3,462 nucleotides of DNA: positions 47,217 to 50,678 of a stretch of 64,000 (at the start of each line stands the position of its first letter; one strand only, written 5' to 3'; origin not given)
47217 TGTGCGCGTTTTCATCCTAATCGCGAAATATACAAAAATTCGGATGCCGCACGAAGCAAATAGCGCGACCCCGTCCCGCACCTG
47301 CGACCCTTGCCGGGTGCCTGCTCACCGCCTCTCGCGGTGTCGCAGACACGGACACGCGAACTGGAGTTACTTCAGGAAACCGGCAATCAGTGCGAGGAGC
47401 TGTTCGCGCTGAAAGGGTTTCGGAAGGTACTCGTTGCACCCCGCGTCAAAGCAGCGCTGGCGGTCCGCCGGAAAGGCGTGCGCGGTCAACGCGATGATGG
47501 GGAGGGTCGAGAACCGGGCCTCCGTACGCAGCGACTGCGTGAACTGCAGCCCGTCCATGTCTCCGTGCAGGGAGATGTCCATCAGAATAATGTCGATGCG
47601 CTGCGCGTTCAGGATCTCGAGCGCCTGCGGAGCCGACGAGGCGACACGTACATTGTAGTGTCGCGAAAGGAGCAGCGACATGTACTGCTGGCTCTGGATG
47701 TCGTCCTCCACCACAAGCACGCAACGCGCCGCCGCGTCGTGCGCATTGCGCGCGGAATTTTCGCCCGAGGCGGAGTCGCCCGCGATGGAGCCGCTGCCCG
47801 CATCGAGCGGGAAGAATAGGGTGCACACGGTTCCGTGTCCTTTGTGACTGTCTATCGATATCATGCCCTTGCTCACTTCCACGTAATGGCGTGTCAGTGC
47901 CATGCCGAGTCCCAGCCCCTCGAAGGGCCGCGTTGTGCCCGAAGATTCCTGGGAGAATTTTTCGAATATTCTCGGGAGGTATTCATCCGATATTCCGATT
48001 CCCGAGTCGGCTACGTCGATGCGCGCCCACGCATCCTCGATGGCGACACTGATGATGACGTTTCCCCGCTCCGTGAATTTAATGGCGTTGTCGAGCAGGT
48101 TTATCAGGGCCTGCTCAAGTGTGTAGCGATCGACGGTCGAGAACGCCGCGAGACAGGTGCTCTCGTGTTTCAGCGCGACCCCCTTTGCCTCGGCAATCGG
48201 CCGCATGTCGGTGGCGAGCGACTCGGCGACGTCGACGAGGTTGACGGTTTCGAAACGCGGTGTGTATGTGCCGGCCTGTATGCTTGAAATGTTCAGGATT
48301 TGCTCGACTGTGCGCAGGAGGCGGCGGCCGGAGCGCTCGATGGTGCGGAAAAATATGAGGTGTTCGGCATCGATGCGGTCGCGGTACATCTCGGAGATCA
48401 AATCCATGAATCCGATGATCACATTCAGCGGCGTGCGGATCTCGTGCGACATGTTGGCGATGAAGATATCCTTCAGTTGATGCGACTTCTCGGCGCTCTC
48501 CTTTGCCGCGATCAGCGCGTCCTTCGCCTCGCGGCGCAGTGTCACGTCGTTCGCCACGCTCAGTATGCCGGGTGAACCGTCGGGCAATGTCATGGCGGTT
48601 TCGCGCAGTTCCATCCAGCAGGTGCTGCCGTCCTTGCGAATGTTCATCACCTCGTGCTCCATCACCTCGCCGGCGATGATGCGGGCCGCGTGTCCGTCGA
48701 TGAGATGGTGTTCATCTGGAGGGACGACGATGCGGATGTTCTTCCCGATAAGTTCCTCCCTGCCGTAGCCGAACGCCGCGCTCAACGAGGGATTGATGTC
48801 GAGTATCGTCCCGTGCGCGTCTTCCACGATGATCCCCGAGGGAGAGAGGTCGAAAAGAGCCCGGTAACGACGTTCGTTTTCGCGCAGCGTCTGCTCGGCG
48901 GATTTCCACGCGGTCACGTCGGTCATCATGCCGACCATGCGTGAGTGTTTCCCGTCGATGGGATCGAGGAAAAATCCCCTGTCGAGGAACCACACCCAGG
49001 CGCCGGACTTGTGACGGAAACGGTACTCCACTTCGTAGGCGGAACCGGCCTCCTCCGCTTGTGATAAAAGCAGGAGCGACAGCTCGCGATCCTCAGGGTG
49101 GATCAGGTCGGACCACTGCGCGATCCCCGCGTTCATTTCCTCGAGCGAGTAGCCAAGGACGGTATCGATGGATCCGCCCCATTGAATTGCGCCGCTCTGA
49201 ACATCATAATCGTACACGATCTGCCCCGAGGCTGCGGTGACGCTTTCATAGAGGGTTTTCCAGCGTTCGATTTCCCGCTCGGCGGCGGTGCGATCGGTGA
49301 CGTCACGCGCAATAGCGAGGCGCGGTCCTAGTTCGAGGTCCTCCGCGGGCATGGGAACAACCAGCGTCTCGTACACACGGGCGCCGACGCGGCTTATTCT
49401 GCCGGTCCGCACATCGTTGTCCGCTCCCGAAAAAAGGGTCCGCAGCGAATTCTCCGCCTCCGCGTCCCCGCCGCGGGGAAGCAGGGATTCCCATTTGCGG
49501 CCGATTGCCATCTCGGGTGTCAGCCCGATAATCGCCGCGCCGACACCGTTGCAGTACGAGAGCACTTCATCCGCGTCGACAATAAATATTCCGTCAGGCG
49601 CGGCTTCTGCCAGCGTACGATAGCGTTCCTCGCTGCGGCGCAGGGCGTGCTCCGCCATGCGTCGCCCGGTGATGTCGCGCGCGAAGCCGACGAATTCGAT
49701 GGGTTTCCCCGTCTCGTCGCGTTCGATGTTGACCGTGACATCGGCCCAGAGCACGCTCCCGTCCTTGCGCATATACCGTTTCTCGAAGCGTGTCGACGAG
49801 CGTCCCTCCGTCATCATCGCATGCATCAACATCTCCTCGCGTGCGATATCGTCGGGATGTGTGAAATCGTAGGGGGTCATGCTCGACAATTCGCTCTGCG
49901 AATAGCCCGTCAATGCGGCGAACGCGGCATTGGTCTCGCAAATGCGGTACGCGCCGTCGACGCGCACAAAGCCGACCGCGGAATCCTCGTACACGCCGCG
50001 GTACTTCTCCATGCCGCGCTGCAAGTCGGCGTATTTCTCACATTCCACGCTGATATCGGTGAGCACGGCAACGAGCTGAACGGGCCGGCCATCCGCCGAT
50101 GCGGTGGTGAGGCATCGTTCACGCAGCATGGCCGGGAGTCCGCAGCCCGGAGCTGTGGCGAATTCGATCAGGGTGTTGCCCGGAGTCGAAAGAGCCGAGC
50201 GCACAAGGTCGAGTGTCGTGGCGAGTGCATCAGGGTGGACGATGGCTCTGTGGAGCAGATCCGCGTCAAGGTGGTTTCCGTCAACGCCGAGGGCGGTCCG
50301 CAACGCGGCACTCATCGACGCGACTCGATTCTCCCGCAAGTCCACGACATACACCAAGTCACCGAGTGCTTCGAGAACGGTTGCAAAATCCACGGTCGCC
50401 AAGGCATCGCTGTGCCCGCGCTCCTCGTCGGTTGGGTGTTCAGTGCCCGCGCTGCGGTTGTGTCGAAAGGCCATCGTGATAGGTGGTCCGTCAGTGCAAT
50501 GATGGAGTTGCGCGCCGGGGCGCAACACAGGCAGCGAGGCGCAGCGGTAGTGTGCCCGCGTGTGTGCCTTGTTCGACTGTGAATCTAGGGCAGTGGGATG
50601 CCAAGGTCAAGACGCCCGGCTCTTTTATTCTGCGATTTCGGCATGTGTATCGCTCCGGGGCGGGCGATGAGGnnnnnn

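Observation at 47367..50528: Multi-PAS hybrid histidine kinase inserted between ccmA and ccmBCDEF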

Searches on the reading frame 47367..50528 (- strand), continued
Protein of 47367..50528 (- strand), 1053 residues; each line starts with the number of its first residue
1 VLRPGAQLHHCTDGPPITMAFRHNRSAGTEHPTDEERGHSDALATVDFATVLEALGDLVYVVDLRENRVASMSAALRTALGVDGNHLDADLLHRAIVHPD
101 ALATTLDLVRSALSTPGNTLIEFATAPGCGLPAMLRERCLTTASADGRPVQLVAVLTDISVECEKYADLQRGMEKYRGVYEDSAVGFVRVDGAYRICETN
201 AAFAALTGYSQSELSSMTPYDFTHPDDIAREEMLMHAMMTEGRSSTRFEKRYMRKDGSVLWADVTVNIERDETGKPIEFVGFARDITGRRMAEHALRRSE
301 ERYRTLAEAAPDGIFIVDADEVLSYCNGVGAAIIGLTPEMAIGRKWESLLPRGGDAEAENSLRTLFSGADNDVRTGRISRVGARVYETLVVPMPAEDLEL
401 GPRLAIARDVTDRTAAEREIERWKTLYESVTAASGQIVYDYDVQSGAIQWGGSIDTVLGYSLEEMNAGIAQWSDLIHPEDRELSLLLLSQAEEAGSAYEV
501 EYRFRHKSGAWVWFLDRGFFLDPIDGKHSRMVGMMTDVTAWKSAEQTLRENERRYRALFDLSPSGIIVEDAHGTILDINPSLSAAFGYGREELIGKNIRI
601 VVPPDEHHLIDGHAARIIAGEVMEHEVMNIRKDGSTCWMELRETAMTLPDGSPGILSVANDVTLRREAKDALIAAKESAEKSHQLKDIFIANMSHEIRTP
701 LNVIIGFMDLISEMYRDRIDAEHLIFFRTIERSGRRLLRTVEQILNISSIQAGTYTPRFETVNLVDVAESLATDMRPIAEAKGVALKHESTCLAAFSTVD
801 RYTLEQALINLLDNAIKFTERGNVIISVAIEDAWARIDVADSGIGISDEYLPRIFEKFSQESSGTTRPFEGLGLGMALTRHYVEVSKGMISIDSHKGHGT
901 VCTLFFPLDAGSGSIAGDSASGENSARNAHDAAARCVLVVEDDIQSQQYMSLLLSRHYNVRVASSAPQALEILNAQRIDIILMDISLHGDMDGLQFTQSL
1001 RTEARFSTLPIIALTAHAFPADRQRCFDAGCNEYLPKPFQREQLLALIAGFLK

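Call 23: find_encoding_contigs(protein=P0122, flank=10000, max_places=3)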
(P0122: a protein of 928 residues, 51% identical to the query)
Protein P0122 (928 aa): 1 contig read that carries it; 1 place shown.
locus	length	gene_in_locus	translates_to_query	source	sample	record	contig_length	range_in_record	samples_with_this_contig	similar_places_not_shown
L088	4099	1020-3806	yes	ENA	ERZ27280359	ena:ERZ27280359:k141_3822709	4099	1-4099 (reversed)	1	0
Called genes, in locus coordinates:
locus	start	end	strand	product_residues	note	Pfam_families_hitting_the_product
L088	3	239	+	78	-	?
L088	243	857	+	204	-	PF00005:ABC_tran, PF13304:AAA_21 (faint)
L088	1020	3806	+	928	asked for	PF00989:PAS, PF08447:PAS_3, PF08448:PAS_4, PF08448:PAS_4, PF00989:PAS, PF08448:PAS_4, PF13426:PAS_9, PF00512:HisKA, +8 more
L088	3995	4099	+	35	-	?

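Call 24: find_encoding_contigs(protein=P0123, flank=10000, max_places=3)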
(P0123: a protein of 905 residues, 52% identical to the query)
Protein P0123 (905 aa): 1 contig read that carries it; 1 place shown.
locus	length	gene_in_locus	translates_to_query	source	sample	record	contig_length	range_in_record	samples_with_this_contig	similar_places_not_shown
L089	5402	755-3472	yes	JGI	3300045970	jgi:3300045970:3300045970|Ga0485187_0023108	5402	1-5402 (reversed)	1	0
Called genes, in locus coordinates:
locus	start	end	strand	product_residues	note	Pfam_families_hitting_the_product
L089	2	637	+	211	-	PF02463:SMC_N (faint), PF00005:ABC_tran, PF13555:AAA_29 (weak), PF13304:AAA_21 (faint)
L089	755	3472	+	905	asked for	PF00989:PAS, PF08447:PAS_3, PF08448:PAS_4, PF13426:PAS_9, PF00989:PAS, PF08448:PAS_4, PF13188:PAS_8, PF13426:PAS_9, +12 more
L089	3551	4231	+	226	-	PF03379:CcmB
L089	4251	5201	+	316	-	PF01578:Cytochrom_C_asm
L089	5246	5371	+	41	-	PF20077:CcmD_alt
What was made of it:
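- Both orthologues lie in the order ccmA, kinase, ccmB (calls 23, 24).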

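Call 43: list_cluster_members(proteins=[P0121])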
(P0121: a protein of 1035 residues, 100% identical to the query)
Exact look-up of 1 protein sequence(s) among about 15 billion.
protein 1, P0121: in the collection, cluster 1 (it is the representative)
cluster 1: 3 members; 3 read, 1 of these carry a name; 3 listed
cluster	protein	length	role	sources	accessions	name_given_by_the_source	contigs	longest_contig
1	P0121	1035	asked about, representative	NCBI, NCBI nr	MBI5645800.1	MAG: PAS domain S-box protein [Ignavibacteriae bacterium] | PAS domain S-box protein [Ignavibacteriota bacterium]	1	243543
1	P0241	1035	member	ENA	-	-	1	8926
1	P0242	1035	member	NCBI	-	-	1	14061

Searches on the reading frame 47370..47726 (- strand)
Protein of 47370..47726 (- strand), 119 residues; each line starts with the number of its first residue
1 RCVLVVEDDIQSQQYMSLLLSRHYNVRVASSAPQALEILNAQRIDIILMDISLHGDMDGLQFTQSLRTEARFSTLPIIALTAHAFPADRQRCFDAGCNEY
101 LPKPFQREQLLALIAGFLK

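Call 54: find_related_loci(query=A4, collection=metagenome_contigs, flank=6000)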
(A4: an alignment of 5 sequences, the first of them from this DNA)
Query A4 (119 aa) in metagenome_contigs; peptide patterns used: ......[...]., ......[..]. (x = any residue, [..] = any of these).
600 stretches matched a pattern (row limit reached: there are more); 251 encode a relative of the query (tblastn E <= 1e-3); the best 80 are kept; 80 distinct loci.
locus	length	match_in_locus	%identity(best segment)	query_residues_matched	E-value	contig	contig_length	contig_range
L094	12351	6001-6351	44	3-119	3e-31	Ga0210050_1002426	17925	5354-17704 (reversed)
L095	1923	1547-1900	45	3-119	8e-28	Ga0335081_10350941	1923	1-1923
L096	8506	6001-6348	45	3-117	5e-26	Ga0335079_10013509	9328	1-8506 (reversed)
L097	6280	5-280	46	28-119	9e-24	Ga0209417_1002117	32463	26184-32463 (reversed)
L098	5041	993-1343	37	3-118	5e-22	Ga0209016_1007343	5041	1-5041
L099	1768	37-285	46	37-119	1e-21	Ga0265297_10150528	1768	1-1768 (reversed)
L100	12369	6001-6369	37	3-119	4e-20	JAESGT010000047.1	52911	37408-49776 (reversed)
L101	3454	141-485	36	3-119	9e-20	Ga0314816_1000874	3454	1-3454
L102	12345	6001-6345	40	3-119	3e-19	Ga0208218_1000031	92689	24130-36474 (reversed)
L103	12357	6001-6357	34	1-118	4e-19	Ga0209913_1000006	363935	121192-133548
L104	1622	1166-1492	35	3-114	1e-18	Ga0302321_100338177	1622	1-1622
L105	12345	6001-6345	37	3-119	3e-18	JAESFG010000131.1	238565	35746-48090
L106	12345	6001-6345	37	3-119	3e-18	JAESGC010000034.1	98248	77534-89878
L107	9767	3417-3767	35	3-119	2e-17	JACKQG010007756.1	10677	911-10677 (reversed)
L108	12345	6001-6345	39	3-119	2e-17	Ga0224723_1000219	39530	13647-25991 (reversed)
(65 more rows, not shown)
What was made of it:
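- Tried and rejected: It added nothing on the family's distribution (call 54).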
